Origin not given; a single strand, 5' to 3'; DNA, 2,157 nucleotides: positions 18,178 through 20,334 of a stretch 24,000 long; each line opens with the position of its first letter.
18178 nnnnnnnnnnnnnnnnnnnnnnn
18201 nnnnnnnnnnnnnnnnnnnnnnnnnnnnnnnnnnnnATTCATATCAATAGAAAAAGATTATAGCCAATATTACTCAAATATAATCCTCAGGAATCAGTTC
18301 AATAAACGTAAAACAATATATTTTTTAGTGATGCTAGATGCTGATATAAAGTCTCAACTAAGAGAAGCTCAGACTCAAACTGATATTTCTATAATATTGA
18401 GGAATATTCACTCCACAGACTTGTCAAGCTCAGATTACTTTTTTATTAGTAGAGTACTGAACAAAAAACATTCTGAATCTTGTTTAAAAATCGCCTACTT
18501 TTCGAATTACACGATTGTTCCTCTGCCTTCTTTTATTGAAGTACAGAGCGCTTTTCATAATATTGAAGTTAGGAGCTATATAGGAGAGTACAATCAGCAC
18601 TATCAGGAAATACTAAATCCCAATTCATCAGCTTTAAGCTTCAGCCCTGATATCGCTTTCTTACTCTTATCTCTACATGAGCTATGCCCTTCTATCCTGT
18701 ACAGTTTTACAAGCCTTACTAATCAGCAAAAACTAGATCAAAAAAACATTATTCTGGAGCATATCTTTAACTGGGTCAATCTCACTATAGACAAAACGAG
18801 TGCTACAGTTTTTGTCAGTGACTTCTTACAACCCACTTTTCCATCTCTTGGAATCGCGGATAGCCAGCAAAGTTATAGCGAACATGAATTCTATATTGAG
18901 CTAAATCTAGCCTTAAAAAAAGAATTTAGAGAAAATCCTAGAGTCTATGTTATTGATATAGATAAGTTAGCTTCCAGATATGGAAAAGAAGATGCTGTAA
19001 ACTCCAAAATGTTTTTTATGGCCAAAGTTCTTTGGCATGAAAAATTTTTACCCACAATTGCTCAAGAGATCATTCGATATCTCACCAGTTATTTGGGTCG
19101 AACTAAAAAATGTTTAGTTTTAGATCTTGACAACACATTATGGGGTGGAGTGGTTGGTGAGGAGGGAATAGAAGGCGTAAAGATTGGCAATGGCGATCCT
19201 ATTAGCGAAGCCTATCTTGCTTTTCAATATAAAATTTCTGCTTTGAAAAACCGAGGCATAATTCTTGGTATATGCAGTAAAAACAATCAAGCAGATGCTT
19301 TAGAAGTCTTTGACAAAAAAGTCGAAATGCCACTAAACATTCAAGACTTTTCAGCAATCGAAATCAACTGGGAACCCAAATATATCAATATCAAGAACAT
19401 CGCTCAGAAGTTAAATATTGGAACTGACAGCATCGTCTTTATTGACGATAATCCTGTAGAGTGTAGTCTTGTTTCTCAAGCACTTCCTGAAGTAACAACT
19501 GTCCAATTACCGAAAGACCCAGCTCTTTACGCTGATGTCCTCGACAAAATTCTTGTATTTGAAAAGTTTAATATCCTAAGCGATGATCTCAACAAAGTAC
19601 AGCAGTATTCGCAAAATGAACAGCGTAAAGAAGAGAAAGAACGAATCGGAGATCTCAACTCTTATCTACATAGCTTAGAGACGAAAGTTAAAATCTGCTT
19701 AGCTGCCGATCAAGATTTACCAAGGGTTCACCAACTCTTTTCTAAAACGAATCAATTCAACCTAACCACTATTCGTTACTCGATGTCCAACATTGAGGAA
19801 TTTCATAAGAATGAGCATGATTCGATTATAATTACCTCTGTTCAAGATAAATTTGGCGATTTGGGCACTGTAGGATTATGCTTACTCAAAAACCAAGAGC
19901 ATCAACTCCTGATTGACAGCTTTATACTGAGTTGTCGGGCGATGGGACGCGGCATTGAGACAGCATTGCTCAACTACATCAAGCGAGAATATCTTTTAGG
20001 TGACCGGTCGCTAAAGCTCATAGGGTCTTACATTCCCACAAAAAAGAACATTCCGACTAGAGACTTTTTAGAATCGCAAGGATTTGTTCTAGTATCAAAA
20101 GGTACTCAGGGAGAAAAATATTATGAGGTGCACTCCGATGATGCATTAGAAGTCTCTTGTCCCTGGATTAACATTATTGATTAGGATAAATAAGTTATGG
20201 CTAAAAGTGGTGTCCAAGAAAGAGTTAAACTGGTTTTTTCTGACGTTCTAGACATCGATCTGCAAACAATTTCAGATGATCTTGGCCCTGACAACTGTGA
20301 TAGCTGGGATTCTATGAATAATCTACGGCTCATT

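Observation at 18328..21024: FkbH-like enzyme, dedicated ACP and hexapeptide acyltransferase with no PKS in sight: candidate ACP-tethered acyl donor for glycan decoration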

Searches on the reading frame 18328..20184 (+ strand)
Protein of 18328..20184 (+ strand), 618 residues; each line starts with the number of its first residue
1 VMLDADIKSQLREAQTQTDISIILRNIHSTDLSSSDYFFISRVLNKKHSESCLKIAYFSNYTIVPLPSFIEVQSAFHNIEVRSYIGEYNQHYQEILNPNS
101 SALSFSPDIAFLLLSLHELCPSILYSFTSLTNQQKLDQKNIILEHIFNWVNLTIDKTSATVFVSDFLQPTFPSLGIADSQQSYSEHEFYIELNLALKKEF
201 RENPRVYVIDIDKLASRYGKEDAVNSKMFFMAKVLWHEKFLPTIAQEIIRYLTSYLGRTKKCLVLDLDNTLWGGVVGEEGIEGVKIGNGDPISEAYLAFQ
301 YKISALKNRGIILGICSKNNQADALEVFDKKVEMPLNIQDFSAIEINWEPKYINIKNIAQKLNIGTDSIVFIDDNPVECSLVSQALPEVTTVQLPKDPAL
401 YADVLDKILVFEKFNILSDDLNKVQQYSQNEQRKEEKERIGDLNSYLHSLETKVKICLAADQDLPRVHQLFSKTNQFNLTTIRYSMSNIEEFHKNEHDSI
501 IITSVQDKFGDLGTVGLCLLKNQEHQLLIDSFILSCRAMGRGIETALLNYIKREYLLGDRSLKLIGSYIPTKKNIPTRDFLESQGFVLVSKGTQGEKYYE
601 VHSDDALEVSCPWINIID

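Call 5: search_protein_families(library=pfam, proteins=[window:18328-20184:+], max_evalue=0.01)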
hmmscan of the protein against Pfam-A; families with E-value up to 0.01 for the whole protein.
window:18328-20184:+ (618 aa): 3 families
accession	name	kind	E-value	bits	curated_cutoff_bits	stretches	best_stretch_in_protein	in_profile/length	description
PF21211.3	FkbH_N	-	7.6e-09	36.2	27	1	77-249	24-188/192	FkbH, N-terminal domain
PF00702.32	Hydrolase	-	0.003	18.4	26.4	0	303-376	107-181/191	haloacid dehalogenase-like hydrolase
PF12689.13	Acid_PPase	-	0.004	17.5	27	0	261-384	4-142/169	Acid Phosphatase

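Call 6: search_protein_families(library=ncbifam, proteins=[window:18328-20184:+], max_evalue=0.01)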
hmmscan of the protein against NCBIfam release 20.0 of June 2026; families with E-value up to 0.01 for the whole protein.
window:18328-20184:+ (618 aa): 3 families
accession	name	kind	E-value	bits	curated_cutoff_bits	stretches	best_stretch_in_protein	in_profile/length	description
TIGR01686.1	FkbH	subfamily_domain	6.4e-86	288.4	146.65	1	259-587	2-320/323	FkbH domain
TIGR01681.1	HAD-SF-IIIC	subfamily_domain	6.1e-22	78.9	35.75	1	261-384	1-130/132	HAD-IIIC family phosphatase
TIGR01685.1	MDP-1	equivalog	0.00026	21.1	53.75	0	305-408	56-172/174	magnesium-dependent phosphatase-1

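Call 8: search_solved_structures(query=window:18328-20184:+, max_evalue=0.01, show_alignments=2)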
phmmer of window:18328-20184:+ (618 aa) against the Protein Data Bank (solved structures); distinct sequences matched with E-value up to 0.01: 1.
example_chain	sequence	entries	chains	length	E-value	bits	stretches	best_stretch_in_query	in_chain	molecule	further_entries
3slr_A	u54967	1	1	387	1.8e-58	201.8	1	52-413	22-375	uncharacterized protein BF1531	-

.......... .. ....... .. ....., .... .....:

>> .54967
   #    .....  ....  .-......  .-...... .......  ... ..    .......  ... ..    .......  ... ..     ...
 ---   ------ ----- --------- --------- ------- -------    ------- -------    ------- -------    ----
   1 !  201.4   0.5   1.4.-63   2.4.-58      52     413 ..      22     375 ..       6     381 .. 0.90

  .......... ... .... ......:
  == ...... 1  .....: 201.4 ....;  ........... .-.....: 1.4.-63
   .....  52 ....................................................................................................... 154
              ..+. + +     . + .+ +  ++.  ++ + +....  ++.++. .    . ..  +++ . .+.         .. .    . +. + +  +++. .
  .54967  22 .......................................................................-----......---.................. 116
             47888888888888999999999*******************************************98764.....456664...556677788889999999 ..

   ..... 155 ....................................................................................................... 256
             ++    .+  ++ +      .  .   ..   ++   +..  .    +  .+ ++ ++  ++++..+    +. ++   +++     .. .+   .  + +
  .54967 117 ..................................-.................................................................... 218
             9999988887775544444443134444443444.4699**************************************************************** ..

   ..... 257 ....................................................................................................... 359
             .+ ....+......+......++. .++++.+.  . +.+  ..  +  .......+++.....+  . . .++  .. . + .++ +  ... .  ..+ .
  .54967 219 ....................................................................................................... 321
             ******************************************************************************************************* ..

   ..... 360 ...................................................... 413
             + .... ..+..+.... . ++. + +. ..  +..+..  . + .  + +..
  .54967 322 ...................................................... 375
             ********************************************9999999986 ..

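Call 12: find_homologous_proteins(query=window:18328-20184:+, max_evalue=1e-10)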
Query window:18328-20184:+ (618 aa): 7981 proteins with E <= 1e-10 among 8000 candidates; the best 120 are listed.
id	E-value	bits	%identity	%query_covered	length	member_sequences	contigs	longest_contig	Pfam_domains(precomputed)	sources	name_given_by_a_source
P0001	0.0e+0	1377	100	100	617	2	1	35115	PF21211.4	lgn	-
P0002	0.0e+0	1290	91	100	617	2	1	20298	PF21211.4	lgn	-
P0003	0.0e+0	1205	86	100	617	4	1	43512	PF21211.4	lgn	-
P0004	0.0e+0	1189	83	100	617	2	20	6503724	PF21211.4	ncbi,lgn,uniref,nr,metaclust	ncbi:HAD-IIIC family phosphatase [Acaryochloris marina]|uniref:FkbH domain protein n=1 Tax=Acaryochl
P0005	1.3e-238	812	59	100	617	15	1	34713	PF21211.4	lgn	-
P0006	3.7e-238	810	59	100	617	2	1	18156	PF21211.4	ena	-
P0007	4.4e-214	731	53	99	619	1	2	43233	PF21211.4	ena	-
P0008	2.5e-212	725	52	99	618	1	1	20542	PF21211.4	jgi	jgi:FkbH-like protein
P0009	2.1e-210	718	52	99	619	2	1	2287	PF21211.4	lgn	-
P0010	5.4e-208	711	51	100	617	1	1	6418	PF21211.4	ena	-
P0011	6.4e-208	710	52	100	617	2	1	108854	PF21211.4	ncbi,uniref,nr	ncbi:HAD family hydrolase [Okeania sp. SIO2B3]|uniref:HAD-IIIC family phosphatase n=1 Tax=Okeania sp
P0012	7.3e-208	710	52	100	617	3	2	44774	PF21211.4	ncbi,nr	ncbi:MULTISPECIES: HAD-IIIC family phosphatase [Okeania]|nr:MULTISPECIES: HAD-IIIC family phosphatas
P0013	1.5e-207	709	52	99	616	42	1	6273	PF21211.4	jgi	-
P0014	1.2e-205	703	51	100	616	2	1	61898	PF21211.4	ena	-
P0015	3.2e-205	701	52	99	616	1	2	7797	PF21211.4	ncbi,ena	-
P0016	2.3e-204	699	52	99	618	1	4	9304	PF21211.4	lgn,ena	-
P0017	2.0e-198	679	54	90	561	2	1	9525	PF21211.4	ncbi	ncbi:MAG: HAD-IIIC family phosphatase, partial [Coleofasciculaceae cyanobacterium]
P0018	8.8e-194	664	48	99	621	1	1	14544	PF21211.4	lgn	-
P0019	5.0e-193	661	49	100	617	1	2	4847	PF21211.4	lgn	-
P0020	4.3e-186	638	47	100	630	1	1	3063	PF21211.4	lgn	-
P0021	2.0e-185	636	46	100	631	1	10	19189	PF21211.4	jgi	jgi:FkbH-like protein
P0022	5.2e-184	631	46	99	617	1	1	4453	PF21211.4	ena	-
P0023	2.8e-183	629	47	97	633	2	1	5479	PF21211.4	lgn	-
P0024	1.6e-182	626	47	99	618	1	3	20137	PF21211.4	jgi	jgi:FkbH-like protein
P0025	9.2e-182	624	48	95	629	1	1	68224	PF21211.4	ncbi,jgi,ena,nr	ncbi:MAG TPA: HAD-IIIC family phosphatase [Thermoanaerobaculia bacterium]|nr:HAD-IIIC family phospha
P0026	1.1e-181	624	47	99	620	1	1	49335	PF21211.4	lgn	-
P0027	2.1e-181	623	47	99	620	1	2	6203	PF21211.4,PF00702.33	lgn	-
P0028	3.4e-181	622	46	98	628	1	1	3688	PF21211.4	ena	-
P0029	8.1e-181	621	49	93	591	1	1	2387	PF21211.4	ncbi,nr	ncbi:MAG TPA: HAD-IIIC family phosphatase [Thermoanaerobaculia bacterium]|nr:HAD-IIIC family phospha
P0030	8.7e-181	621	48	95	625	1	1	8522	PF21211.4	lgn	-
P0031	4.7e-180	618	46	95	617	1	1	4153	PF21211.4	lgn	-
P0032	8.9e-180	617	47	99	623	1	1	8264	PF21211.4,PF00702.33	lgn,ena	-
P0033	1.9e-179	616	45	99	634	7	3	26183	PF21211.4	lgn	-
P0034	4.7e-179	615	47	99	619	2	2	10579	PF12689.14,PF21211.4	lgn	-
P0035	4.7e-179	615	45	100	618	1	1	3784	PF21211.4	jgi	jgi:FkbH-like protein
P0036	9.4e-179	614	46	99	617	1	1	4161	PF21211.4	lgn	-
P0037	1.4e-178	613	45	98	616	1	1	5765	PF21211.4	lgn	-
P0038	1.6e-178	613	48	93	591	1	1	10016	PF21211.4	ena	-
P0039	2.1e-178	613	46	99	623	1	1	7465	PF21211.4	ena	-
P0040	3.0e-178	612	47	95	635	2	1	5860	PF21211.4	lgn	-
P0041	3.1e-178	612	46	95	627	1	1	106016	PF21211.4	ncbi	-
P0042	9.1e-178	611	45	99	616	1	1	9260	PF21211.4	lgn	-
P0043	1.4e-177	610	47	95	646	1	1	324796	PF21211.4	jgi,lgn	jgi:FkbH-like protein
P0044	1.6e-177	610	45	100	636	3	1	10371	PF21211.4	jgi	jgi:FkbH-like protein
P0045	2.2e-177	609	47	98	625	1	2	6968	PF21211.4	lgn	-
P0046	3.1e-177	609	47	97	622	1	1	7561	PF21211.4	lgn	-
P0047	4.0e-177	609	45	98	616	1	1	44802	PF21211.4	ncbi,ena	-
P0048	4.3e-177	608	47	99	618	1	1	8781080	PF21211.4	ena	-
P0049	1.2e-176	607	45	100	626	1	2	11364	PF21211.4,PF00702.33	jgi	jgi:FkbH-like protein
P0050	1.2e-176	607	47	95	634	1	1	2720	PF21211.4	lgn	-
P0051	1.5e-176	607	45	99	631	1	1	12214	PF21211.4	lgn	-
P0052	1.9e-176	606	45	98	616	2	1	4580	PF21211.4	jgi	jgi:FkbH-like protein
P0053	3.5e-176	605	46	97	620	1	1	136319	PF21211.4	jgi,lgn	jgi:FkbH-like protein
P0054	4.5e-176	605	45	98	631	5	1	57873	PF21211.4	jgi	jgi:FkbH-like protein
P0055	4.6e-176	605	46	99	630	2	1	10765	PF21211.4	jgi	-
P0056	4.8e-176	605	48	100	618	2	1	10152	PF21211.4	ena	-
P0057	5.9e-176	605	45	100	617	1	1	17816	PF21211.4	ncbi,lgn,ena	-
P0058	6.1e-176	605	46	100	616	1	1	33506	PF21211.4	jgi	-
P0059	6.2e-176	605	47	95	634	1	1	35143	PF21211.4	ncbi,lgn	-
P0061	7.6e-176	604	46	98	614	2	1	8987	PF21211.4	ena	-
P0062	8.2e-176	604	46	99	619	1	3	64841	-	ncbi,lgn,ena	ncbi:MAG: HAD-IIIC family phosphatase [Gammaproteobacteria bacterium]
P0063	1.0e-175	604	44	98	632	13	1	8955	PF21211.4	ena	-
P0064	1.1e-175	604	45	100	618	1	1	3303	PF21211.4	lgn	-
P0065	1.7e-175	603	47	99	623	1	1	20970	PF21211.4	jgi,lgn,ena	-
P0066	2.0e-175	603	47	95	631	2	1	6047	PF21211.4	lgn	-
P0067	2.0e-175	603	46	99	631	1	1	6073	PF21211.4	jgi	jgi:FkbH-like protein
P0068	2.4e-175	603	45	99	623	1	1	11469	PF21211.4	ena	-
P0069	2.9e-175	602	46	99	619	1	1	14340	PF21211.4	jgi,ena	-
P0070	3.3e-175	602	45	99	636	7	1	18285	PF21211.4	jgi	jgi:FkbH-like protein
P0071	5.9e-175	601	46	95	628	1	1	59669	PF21211.4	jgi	jgi:FkbH-like protein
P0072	6.2e-175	601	44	97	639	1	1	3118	PF21211.4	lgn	-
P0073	9.2e-175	601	45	99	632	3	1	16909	PF21211.4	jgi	jgi:FkbH-like protein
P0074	9.6e-175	601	47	95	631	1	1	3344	PF21211.4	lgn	-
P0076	1.4e-174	600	45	99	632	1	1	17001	PF21211.4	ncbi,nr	ncbi:MAG TPA: HAD-IIIC family phosphatase [Thermoanaerobaculia bacterium]|nr:HAD-IIIC family phospha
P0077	1.7e-174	600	45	100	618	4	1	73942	PF21211.4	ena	-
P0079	2.0e-174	600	45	99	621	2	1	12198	PF21211.4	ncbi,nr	ncbi:MAG: HAD-IIIC family phosphatase [Gammaproteobacteria bacterium]|nr:HAD-IIIC family phosphatase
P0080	2.2e-174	600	47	96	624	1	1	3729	PF21211.4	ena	-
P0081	3.4e-174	599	42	100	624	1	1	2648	PF21211.4,PF00583.32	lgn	-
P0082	4.2e-174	599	45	99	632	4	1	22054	PF21211.4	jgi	jgi:FkbH-like protein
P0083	5.0e-174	598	47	93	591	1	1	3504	PF21211.4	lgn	-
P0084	5.5e-174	598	48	96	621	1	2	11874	PF21211.4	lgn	-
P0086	6.1e-174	598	48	91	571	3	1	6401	PF21211.4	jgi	jgi:FkbH-like protein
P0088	9.7e-174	597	44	99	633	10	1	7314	PF21211.4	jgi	jgi:FkbH-like protein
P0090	1.2e-173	597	47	99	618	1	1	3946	PF21211.4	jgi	-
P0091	1.5e-173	597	47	95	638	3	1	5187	PF21211.4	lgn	-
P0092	1.7e-173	597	45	94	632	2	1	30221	PF21211.4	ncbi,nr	ncbi:MAG TPA: HAD-IIIC family phosphatase [Thermoanaerobaculia bacterium]|nr:HAD-IIIC family phospha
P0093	2.1e-173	596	45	99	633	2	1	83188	PF21211.4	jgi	jgi:FkbH-like protein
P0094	2.6e-173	596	45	99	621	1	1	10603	PF21211.4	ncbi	-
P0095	2.9e-173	596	46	99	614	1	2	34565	PF21211.4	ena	-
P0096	3.1e-173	596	48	99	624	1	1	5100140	PF21211.4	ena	-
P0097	3.8e-173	595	46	99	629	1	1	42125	PF21211.4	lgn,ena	-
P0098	6.6e-173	595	44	100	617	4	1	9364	PF21211.4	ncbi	-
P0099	6.7e-173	595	44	98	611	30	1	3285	PF21211.4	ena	-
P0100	6.7e-173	595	44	98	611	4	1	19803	PF21211.4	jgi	jgi:FkbH-like protein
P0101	9.4e-173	594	47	100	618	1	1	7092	PF21211.4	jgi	-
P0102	1.2e-172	594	45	99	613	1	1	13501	PF21211.4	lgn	-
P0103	1.3e-172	594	44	98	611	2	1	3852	PF21211.4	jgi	jgi:FkbH-like protein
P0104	1.4e-172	594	46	96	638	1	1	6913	PF21211.4,PF13302.14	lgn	-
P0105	1.5e-172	593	45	99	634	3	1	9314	PF21211.4,PF00583.32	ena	-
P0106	1.6e-172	593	44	98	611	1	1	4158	PF21211.4,PF00702.33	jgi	jgi:FkbH-like protein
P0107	1.9e-172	593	46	95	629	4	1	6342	PF21211.4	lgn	-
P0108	2.0e-172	593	45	98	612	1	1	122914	PF21211.4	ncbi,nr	ncbi:MAG: HAD-IIIC family phosphatase [Desulfuromonadales bacterium]|nr:HAD-IIIC family phosphatase 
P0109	3.1e-172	592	45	99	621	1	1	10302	PF21211.4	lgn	-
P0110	3.2e-172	592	45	98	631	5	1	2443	PF21211.4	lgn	-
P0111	3.3e-172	592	45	99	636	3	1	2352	PF21211.4,PF00702.33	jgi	jgi:FkbH-like protein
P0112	3.9e-172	592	45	95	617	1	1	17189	PF21211.4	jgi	jgi:FkbH-like protein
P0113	4.4e-172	592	46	95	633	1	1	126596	PF21211.4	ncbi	ncbi:MAG: HAD-IIIC family phosphatase [Acidobacteriota bacterium]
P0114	5.7e-172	592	45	99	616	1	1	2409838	PF21211.4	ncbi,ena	-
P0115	1.3e-171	590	44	98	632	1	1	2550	PF21211.4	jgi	jgi:FkbH-like protein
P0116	1.4e-171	590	44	99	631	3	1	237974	PF21211.4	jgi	jgi:FkbH-like protein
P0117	1.4e-171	590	44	97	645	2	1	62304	PF21211.4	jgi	jgi:FkbH-like protein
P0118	2.1e-171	590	45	97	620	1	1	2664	PF21211.4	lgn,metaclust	metaclust:status=active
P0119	2.7e-171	589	45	98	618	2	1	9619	PF21211.4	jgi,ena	-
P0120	2.9e-171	589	44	98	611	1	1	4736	PF21211.4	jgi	jgi:FkbH-like protein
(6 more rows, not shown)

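Call 13: find_encoding_contigs(protein=P0001, flank=10000, max_places=3)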
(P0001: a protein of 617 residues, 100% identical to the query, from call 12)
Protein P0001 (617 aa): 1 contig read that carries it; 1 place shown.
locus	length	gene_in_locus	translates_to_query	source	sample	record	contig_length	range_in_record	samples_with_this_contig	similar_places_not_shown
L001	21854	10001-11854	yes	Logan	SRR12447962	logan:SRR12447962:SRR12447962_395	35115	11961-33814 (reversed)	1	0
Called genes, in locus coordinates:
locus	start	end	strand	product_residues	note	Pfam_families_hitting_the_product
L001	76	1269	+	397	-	PF01266:DAO (faint), PF07992:Pyr_redox_2, PF13450:NAD_binding_8 (faint), PF13454:NAD_binding_9 (faint), PF00070:Pyr_redox (weak)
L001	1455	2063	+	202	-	PF00578:AhpC-TSA, PF08534:Redoxin, PF10417:1-cysPrx_C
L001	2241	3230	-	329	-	PF00535:Glycos_transf_2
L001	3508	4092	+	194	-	PF13439:Glyco_transf_4, PF13579:Glyco_trans_4_4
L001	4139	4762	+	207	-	PF00534:Glycos_transf_1, PF13692:Glyco_trans_1_4, PF13524:Glyco_trans_1_2 (weak)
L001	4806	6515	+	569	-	PF00890:FAD_binding_2 (weak), PF01266:DAO, PF12831:FAD_oxidored (weak), PF16901:DAO_C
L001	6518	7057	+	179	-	PF04307:YdjM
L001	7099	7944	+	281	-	-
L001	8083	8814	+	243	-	PF13489:Methyltransf_23, PF08241:Methyltransf_11, PF08242:Methyltransf_12 (faint), PF13649:Methyltransf_25, PF13847:Methyltransf_31 (weak)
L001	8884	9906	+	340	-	PF04321:RmlD_sub_bind, PF05368:NmrA, PF01073:3Beta_HSD, PF01370:Epimerase, PF02719:Polysacc_synt_2 (weak), PF07993:NAD_binding_4, PF13460:NAD_binding_10, PF16363:GDP_Man_Dehyd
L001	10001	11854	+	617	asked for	PF21211:FkbH_N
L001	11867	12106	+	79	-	-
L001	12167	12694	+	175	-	PF25087:GMPPB_C (faint), PF25084:LbH_EIF2B (faint), PF00132:Hexapep, PF14602:Hexapep_2 (weak)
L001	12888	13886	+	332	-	PF00685:Sulfotransfer_1, PF13469:Sulfotransfer_3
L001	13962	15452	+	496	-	PF01943:Polysacc_synt, PF13440:Polysacc_synt_3, PF01554:MatE (weak)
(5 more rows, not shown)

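Call 14: find_encoding_contigs(protein=P0004, flank=10000, max_places=3)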
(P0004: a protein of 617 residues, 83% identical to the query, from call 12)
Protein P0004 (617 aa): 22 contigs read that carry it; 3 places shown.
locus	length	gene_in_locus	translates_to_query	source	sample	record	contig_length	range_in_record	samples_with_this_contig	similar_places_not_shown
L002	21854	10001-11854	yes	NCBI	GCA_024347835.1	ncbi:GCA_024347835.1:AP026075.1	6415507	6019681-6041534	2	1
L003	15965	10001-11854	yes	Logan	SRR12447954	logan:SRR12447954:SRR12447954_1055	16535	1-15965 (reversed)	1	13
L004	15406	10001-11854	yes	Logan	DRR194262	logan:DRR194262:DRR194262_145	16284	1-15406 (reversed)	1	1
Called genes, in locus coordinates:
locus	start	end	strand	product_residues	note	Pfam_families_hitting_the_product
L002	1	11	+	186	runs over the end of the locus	PF02834:LigT_PEase (weak), PF13563:2_5_RNA_ligase2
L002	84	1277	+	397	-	PF01266:DAO (faint), PF07992:Pyr_redox_2, PF13450:NAD_binding_8 (faint), PF13454:NAD_binding_9 (faint), PF00070:Pyr_redox (weak)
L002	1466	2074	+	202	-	PF00578:AhpC-TSA, PF08534:Redoxin, PF10417:1-cysPrx_C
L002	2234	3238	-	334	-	PF00535:Glycos_transf_2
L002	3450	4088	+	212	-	PF13439:Glyco_transf_4, PF13579:Glyco_trans_4_4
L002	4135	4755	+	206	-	PF00534:Glycos_transf_1, PF13692:Glyco_trans_1_4, PF13524:Glyco_trans_1_2 (weak)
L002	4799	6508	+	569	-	PF00890:FAD_binding_2 (weak), PF01266:DAO, PF12831:FAD_oxidored (weak), PF13450:NAD_binding_8 (weak), PF16901:DAO_C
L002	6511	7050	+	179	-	PF04307:YdjM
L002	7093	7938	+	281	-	-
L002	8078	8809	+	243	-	PF13489:Methyltransf_23, PF08241:Methyltransf_11, PF08242:Methyltransf_12 (weak), PF13649:Methyltransf_25, PF13847:Methyltransf_31 (weak)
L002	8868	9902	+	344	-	PF01073:3Beta_HSD, PF01370:Epimerase, PF02719:Polysacc_synt_2 (faint), PF04321:RmlD_sub_bind, PF05368:NmrA, PF07993:NAD_binding_4, PF13460:NAD_binding_10, PF16363:GDP_Man_Dehyd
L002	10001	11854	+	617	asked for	PF21211:FkbH_N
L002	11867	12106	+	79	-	-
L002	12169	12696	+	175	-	PF25087:GMPPB_C (faint), PF25084:LbH_EIF2B (faint), PF14602:Hexapep_2 (faint), PF00132:Hexapep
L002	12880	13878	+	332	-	PF00685:Sulfotransfer_1, PF13469:Sulfotransfer_3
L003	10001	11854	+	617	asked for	PF21211:FkbH_N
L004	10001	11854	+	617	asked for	PF21211:FkbH_N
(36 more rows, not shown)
